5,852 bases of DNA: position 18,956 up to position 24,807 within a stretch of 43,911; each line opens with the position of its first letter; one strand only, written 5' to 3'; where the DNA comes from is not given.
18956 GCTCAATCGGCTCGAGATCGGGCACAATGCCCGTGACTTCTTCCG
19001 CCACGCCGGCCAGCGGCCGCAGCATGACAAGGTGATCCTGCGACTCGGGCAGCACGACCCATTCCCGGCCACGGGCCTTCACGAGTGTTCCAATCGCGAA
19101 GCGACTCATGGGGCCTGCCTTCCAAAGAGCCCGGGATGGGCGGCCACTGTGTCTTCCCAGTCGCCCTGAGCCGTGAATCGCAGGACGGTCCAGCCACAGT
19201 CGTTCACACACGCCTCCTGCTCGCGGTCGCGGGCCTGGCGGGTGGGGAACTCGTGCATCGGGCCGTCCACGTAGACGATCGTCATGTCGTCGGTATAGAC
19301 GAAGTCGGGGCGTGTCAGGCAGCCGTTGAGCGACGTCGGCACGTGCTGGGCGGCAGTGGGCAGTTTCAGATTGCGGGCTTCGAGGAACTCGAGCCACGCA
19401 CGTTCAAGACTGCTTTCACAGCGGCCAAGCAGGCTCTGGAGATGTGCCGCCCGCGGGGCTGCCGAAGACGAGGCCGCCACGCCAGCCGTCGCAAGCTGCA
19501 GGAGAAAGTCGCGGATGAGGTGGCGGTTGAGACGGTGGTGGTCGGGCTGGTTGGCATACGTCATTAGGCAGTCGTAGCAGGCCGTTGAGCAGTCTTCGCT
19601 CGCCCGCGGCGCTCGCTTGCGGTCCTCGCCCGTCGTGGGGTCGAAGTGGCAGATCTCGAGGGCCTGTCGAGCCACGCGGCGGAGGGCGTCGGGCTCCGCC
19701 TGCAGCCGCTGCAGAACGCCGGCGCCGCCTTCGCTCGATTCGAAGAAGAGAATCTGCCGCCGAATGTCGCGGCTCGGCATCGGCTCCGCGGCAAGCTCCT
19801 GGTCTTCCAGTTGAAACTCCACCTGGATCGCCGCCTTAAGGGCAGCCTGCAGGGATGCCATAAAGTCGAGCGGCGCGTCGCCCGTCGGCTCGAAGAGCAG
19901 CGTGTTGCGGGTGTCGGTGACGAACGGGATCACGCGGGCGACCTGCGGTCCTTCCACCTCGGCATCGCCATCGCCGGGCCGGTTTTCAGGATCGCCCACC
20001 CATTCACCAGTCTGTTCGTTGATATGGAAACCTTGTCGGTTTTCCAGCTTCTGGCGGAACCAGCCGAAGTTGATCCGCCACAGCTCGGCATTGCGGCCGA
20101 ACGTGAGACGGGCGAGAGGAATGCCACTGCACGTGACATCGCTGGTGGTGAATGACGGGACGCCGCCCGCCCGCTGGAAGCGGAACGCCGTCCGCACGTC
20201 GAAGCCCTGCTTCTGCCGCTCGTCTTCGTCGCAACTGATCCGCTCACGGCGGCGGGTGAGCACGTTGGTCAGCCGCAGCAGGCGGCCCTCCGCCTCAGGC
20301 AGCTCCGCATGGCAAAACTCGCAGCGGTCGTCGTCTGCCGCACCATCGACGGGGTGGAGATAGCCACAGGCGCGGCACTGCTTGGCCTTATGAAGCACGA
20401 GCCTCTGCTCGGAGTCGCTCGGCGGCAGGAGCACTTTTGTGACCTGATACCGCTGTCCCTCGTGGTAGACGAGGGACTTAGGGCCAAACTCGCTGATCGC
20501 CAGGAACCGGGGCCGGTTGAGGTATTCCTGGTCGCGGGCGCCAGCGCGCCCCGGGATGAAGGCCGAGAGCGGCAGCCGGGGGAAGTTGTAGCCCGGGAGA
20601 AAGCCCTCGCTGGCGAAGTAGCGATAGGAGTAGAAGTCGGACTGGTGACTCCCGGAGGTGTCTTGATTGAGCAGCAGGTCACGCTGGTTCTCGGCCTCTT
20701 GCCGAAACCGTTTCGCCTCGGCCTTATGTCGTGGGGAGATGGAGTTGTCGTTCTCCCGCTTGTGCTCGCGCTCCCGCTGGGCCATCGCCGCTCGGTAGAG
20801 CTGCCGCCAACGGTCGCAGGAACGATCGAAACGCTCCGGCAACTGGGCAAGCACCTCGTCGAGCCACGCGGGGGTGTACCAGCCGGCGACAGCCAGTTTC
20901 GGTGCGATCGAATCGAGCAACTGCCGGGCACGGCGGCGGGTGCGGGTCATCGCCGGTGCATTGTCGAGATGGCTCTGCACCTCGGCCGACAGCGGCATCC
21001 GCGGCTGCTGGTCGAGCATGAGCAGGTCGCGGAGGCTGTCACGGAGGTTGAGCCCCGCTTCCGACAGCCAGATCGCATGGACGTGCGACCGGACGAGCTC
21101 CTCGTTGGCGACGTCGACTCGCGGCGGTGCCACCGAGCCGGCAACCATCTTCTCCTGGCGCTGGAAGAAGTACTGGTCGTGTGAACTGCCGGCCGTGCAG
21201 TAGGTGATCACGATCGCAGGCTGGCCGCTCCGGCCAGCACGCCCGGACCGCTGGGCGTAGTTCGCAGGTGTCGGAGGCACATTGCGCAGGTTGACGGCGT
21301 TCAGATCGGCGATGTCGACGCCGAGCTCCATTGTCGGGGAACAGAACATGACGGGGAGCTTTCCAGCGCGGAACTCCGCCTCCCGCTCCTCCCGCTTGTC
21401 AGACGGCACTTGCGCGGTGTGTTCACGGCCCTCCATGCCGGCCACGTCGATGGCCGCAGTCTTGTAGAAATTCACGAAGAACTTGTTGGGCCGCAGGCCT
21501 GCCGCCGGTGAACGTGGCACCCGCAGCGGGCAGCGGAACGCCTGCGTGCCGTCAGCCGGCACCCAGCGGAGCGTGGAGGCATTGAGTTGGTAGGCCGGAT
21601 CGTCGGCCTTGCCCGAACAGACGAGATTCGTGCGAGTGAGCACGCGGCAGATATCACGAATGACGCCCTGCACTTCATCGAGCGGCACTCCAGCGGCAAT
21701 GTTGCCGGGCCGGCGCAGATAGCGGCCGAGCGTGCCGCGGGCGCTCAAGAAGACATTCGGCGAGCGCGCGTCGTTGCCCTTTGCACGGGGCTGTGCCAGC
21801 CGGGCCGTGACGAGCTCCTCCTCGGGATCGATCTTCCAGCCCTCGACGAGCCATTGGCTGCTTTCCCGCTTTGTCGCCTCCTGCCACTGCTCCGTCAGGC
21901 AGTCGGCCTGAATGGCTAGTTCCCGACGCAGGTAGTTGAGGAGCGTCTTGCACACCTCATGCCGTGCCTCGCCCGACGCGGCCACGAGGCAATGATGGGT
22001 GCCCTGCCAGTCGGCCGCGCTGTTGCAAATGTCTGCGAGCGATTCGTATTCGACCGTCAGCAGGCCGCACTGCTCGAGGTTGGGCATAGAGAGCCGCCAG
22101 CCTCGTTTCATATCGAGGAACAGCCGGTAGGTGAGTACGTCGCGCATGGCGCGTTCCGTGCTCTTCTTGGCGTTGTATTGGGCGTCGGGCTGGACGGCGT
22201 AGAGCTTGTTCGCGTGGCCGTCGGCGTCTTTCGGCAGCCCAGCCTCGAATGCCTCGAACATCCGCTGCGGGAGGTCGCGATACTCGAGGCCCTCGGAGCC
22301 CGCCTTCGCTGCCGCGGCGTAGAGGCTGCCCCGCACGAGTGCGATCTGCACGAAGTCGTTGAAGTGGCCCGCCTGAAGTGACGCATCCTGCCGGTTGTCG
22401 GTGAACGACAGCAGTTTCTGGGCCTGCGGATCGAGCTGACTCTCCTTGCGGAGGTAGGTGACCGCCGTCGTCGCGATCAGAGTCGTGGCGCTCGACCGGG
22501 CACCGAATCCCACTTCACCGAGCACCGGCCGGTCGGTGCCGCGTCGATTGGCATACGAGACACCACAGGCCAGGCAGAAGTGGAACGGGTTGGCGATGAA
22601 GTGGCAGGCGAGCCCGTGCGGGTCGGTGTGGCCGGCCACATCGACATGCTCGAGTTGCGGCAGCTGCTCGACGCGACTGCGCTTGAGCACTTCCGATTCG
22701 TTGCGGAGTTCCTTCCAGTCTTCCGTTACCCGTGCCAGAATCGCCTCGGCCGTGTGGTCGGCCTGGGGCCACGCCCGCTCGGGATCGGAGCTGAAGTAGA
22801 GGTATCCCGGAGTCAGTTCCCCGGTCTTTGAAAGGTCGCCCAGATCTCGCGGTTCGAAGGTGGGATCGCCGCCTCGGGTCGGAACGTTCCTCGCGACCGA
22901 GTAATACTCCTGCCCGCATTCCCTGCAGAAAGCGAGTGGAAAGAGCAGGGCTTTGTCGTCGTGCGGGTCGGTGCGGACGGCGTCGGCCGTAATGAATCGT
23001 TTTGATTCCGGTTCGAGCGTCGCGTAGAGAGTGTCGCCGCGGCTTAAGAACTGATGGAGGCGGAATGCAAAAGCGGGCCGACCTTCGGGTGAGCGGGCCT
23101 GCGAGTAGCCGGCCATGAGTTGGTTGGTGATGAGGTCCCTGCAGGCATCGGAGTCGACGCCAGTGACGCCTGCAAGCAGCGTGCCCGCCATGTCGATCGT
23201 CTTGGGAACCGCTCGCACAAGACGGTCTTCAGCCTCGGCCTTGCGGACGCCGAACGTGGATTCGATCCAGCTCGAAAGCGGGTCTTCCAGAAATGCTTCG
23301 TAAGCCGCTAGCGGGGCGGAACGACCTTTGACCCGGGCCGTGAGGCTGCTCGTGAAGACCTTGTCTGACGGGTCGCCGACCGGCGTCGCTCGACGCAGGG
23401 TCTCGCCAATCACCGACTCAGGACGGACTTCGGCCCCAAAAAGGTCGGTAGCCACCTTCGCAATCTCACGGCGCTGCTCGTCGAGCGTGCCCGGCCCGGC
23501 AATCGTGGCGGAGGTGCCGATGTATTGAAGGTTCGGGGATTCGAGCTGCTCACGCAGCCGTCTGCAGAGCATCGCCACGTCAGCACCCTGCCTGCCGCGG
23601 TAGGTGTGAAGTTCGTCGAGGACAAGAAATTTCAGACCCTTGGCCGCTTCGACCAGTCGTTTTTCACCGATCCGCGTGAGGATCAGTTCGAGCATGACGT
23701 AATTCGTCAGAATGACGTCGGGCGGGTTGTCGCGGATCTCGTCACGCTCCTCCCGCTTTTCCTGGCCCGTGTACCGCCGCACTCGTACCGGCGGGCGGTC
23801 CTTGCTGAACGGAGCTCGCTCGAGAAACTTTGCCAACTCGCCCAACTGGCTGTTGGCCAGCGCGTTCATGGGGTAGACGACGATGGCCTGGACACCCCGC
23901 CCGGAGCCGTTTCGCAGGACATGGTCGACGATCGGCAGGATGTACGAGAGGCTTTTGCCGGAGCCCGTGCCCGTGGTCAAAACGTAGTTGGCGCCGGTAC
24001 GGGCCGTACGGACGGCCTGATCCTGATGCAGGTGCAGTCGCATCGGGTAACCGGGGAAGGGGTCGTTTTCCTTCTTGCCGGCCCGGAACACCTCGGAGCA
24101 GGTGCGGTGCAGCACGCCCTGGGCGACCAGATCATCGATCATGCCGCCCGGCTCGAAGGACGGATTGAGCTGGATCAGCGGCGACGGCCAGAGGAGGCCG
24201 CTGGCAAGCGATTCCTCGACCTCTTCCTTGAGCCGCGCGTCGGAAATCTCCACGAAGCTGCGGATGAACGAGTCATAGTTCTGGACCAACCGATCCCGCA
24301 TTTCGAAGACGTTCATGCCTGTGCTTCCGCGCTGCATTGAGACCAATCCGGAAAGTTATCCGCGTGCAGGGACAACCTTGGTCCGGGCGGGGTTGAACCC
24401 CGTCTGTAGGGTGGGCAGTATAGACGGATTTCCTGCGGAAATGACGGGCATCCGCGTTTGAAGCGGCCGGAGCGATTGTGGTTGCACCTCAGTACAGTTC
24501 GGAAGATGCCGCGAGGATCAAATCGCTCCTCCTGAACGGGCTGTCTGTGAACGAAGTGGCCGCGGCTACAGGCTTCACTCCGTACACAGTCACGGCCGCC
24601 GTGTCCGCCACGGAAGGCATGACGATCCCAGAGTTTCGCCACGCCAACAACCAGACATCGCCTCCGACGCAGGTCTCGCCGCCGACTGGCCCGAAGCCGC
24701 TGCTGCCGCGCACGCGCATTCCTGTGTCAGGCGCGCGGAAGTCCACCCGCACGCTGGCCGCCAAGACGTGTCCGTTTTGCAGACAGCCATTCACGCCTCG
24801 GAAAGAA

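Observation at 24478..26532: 684-aa protein with a TnsA-like nuclease core embedded in 6-7 FCS-type zinc ribbons, plus an N-terminal HTH: no characterised relative that I know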

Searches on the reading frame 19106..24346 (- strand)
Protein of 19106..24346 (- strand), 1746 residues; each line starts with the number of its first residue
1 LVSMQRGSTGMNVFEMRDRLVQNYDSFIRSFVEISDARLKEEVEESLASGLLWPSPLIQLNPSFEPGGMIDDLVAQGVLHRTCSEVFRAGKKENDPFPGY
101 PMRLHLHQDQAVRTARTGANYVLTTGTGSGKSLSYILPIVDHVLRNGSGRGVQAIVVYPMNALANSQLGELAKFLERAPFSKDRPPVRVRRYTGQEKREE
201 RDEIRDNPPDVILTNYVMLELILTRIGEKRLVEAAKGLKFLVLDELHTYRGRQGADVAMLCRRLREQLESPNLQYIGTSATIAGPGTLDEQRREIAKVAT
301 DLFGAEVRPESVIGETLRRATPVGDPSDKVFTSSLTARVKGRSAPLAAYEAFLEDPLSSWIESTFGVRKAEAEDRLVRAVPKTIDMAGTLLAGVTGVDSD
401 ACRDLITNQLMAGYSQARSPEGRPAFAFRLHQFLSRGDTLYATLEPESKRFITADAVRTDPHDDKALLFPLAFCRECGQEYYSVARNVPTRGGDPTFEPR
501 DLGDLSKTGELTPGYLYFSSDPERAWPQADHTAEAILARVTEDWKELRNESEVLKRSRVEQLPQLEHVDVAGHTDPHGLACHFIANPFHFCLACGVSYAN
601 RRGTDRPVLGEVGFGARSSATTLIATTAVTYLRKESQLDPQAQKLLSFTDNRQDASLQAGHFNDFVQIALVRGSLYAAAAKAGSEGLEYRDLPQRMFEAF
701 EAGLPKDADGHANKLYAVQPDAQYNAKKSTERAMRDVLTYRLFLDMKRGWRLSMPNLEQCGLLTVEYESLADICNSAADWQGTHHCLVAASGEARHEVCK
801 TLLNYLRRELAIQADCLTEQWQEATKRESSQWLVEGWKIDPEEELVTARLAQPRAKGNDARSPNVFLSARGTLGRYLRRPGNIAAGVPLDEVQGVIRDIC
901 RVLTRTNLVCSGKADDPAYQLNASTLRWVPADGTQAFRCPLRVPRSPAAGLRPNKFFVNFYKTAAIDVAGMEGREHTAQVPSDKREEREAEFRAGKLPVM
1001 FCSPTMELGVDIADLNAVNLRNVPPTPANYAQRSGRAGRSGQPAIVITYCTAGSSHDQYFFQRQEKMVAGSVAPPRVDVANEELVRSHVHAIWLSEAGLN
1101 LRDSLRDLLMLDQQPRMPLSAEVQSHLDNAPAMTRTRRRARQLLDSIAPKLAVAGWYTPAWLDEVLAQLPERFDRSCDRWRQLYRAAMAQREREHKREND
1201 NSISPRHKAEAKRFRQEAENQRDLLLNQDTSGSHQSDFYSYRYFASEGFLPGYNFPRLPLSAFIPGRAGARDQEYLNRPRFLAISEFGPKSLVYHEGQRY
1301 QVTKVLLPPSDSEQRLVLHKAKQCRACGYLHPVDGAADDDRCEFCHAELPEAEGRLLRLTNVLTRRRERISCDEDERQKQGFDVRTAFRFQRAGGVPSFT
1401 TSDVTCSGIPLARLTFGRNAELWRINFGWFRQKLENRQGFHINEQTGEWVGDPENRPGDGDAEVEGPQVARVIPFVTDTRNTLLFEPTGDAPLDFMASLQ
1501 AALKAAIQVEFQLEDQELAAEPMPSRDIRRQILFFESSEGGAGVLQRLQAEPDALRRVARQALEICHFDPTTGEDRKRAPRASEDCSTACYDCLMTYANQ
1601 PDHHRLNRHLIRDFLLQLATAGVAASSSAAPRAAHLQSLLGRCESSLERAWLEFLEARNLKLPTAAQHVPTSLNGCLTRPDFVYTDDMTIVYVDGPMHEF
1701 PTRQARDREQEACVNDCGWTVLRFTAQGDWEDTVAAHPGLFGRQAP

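Call 4: search_protein_families(library=padloc, proteins=[window:19106-24346:-], max_evalue=0.01)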
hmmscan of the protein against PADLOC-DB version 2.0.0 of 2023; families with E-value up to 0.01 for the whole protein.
window:19106-24346:- (1746 aa): 37 families (the best 25 are shown)
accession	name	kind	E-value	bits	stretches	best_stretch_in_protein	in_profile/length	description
PDLC00037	DruE3|DruE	-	2.5e-98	328.5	3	973-1358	1033-1413/2055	SNF2 family N-terminal domain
PDLC00013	DruE1|DruE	-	1.1e-92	310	4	997-1390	1083-1454/1776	SNF2 family N-terminal domain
PDLC00015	DruE2|DruE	-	1.8e-81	272.6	4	1003-1106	1177-1280/1887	SNF2 family N-terminal domain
PDLC00014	DruE2|DruE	-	1.6e-79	266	5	1003-1104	1206-1307/1928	SNF2 family N-terminal domain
PDLC00035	DruE3|DruE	-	2.6e-72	242.1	3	19-486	13-500/1460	SNF2 family N-terminal domain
PDLC00051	DruE4|DruE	-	4e-70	234.8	5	997-1105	1125-1233/1829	SNF2 family N-terminal domain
PDLC00036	DruE3|DruE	-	9.5e-61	203.3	2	107-310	96-310/2023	SNF2 family N-terminal domain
PDLC02503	BrxHI|BrxHII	-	3.2e-25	86.5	2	104-288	25-200/698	BrxHI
PDLC02896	DpdJ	-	3.3e-25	86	3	201-284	329-414/1487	DpdJ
PDLC03960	SngC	-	9.9e-24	82.1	2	104-285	25-198/720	-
PDLC02569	DrmA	-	2.2e-17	60.2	2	997-1071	830-902/1095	DrmA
PDLC02501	BrxHI|BrxHII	-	3.4e-16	56.5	2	108-288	28-201/925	BrxHI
PDLC02864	DpdF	-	2e-15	54.6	2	967-1166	255-421/610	DpdF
PDLC02893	DpdJ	-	3e-12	43.3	2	203-283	343-424/876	DpdJ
PDLC03928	PsyrT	-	6.6e-11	39.2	1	969-1061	264-357/689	-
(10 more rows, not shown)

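Call 60: find_homologous_proteins(query=window:19106-24346:-, max_evalue=1e-50)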
Query window:19106-24346:- (1746 aa): 7994 proteins with E <= 1e-50 among 8000 candidates; the best 120 are listed.
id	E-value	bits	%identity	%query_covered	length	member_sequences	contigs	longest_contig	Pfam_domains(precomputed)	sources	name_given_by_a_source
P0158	0.0e+0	3940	98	100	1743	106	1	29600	PF00270.36,PF09369.16,PF00271.38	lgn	-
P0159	0.0e+0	3609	89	99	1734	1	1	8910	PF00270.36,PF09369.16,PF00271.38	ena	-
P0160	0.0e+0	3602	89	99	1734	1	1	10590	PF00270.36,PF09369.16,PF00271.38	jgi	jgi:ATP-dependent helicase YprA (DUF1998 family)/very-short-patch-repair endonuclease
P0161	0.0e+0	3581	88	99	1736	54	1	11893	PF00270.36,PF09369.16,PF00271.38,PF27116.1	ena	-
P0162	0.0e+0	3566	88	99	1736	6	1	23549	PF00270.36,PF09369.16,PF00271.38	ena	-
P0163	0.0e+0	3556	88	99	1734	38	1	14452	PF00270.36,PF09369.16,PF00271.38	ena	-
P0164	0.0e+0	3539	88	99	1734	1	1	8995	PF00270.36,PF09369.16,PF00271.38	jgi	-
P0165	0.0e+0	3120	77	99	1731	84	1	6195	PF04480.19,PF00270.36,PF09369.16,PF00271.38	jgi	-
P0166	0.0e+0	2985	75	99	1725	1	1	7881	PF04480.19,PF00270.36,PF09369.16,PF00271.38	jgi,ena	-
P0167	0.0e+0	2982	74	99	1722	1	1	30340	PF00270.36,PF09369.16,PF00271.38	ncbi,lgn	-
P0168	0.0e+0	2979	74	99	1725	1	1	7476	PF04480.19,PF00270.36,PF09369.16,PF00271.38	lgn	-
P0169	0.0e+0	2976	74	99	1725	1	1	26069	PF00270.36,PF09369.16,PF00271.38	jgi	jgi:ATP-dependent helicase YprA (DUF1998 family)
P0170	0.0e+0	2969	74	99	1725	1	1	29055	PF00270.36,PF09369.16,PF00271.38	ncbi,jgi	jgi:superfamily II DNA/RNA helicase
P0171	0.0e+0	2959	74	99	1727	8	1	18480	PF00270.36,PF09369.16,PF00271.38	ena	-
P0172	0.0e+0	2951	74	99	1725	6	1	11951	PF04480.19,PF00270.36,PF09369.16,PF00271.38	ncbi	-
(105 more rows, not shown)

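Call 62: find_encoding_contigs(protein=P0167, flank=10000, max_places=2)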
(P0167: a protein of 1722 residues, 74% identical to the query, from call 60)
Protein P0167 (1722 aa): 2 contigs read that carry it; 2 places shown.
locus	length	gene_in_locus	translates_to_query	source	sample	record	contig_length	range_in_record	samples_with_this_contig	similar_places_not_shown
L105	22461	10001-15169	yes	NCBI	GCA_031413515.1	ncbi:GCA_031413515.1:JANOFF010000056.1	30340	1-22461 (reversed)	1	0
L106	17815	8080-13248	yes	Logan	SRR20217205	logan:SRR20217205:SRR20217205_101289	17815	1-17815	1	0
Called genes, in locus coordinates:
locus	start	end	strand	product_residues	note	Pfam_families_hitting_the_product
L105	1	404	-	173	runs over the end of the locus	PF21798:DUF6878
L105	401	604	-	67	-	PF11211:DUF2997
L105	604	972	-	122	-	-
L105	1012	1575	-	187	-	-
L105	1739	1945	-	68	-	-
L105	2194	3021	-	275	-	-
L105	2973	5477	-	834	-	PF00239:Resolvase, PF07508:Recombinase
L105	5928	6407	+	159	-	-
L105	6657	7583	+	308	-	PF04343:DUF488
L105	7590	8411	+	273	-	-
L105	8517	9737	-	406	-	PF14088:DUF4268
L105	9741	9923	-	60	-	-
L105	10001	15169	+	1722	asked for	PF00270:DEAD, PF00271:Helicase_C, PF09369:MZB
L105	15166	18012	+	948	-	PF00176:SNF2-rel_dom, PF00270:DEAD, PF04851:ResIII, PF00271:Helicase_C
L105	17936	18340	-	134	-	PF13744:HTH_37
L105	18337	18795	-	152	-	PF05973:Gp49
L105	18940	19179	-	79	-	-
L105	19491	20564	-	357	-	PF13565:HTH_32 (weak), PF13683:rve_3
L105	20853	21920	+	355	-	PF13784:Fic_N (weak), PF02661:Fic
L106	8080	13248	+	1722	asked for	PF00270:DEAD, PF00271:Helicase_C, PF09369:MZB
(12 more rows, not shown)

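Call 63: find_encoding_contigs(protein=P0162, flank=10000, max_places=2)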
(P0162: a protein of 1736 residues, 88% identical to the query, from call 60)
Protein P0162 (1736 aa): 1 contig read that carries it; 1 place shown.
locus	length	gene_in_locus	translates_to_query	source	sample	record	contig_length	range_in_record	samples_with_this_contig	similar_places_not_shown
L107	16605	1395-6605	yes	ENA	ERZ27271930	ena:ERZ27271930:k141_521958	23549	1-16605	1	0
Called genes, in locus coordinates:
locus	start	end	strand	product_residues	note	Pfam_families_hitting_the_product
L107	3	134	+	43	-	?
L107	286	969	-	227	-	-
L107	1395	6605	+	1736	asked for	PF00270:DEAD, PF00271:Helicase_C, PF09369:MZB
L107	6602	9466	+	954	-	PF00176:SNF2-rel_dom, PF00270:DEAD, PF04851:ResIII, PF00271:Helicase_C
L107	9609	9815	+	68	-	PF15919:HicB_lk_antitox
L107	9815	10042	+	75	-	PF07927:HicA_toxin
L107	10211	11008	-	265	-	-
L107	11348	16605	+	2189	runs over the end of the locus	-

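Call 90: search_protein_families(library=pfam, proteins=[L107:286-969:-], max_evalue=0.01)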
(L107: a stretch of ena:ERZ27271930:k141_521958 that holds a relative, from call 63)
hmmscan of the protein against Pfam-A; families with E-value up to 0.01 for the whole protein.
L107:286-969:- (227 aa): 0 families

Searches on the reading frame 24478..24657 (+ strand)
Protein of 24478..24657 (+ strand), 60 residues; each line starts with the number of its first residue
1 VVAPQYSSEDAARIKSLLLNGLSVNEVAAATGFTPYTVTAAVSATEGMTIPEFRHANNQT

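Call 72: search_solved_structures(query=A3, max_evalue=10, show_alignments=1)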
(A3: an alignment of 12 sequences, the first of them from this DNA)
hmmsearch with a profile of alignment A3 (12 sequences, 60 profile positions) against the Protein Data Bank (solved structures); distinct sequences matched with E-value up to 10: 34.
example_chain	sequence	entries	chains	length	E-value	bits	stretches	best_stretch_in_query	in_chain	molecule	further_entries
8vd6_A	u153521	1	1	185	1.3e-16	63.5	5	13-41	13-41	CAP REPEAT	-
2lvs_A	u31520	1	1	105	5.9e-08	35.7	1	7-44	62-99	Putative uncharacterized protein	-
1vz0_A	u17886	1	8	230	0.00074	22.6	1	10-43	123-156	Chromosome-partitioning protein Spo0J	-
2x48_A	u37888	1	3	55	0.017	18.3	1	16-43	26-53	CAG38821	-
7dwm_A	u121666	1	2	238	0.018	18.2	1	18-44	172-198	Transcriptional regulator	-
5yiu_A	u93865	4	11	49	0.018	18.2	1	5-32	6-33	Cell cycle regulatory protein GcrA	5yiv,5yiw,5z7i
8vl4_A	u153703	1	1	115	0.019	18.1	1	7-29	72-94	De novo design protein 312 parent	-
6nsm_A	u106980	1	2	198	0.047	16.8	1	28-58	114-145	TetR family transcriptional regulator CifR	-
6nsn_A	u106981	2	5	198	0.049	16.8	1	28-58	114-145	TetR family transcriptional regulator CifR | CifR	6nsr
8q4d_A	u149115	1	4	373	0.067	16.3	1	14-43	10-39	Putative transposase for insertion sequence element IS5376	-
8b4h_A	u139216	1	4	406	0.075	16.2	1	14-43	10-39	Putative transposase for insertion sequence element IS5376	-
6swi_A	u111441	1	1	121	0.077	16.1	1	21-51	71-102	Two-component response regulator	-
7ye1_G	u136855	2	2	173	0.28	14.3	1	6-32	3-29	Cell cycle regulatory protein GcrA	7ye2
3i71_A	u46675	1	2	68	0.32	14.2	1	17-44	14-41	Ethanolamine utilization protein eutK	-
2ras_A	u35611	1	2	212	0.35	14.1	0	20-45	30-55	Transcriptional regulator, TetR family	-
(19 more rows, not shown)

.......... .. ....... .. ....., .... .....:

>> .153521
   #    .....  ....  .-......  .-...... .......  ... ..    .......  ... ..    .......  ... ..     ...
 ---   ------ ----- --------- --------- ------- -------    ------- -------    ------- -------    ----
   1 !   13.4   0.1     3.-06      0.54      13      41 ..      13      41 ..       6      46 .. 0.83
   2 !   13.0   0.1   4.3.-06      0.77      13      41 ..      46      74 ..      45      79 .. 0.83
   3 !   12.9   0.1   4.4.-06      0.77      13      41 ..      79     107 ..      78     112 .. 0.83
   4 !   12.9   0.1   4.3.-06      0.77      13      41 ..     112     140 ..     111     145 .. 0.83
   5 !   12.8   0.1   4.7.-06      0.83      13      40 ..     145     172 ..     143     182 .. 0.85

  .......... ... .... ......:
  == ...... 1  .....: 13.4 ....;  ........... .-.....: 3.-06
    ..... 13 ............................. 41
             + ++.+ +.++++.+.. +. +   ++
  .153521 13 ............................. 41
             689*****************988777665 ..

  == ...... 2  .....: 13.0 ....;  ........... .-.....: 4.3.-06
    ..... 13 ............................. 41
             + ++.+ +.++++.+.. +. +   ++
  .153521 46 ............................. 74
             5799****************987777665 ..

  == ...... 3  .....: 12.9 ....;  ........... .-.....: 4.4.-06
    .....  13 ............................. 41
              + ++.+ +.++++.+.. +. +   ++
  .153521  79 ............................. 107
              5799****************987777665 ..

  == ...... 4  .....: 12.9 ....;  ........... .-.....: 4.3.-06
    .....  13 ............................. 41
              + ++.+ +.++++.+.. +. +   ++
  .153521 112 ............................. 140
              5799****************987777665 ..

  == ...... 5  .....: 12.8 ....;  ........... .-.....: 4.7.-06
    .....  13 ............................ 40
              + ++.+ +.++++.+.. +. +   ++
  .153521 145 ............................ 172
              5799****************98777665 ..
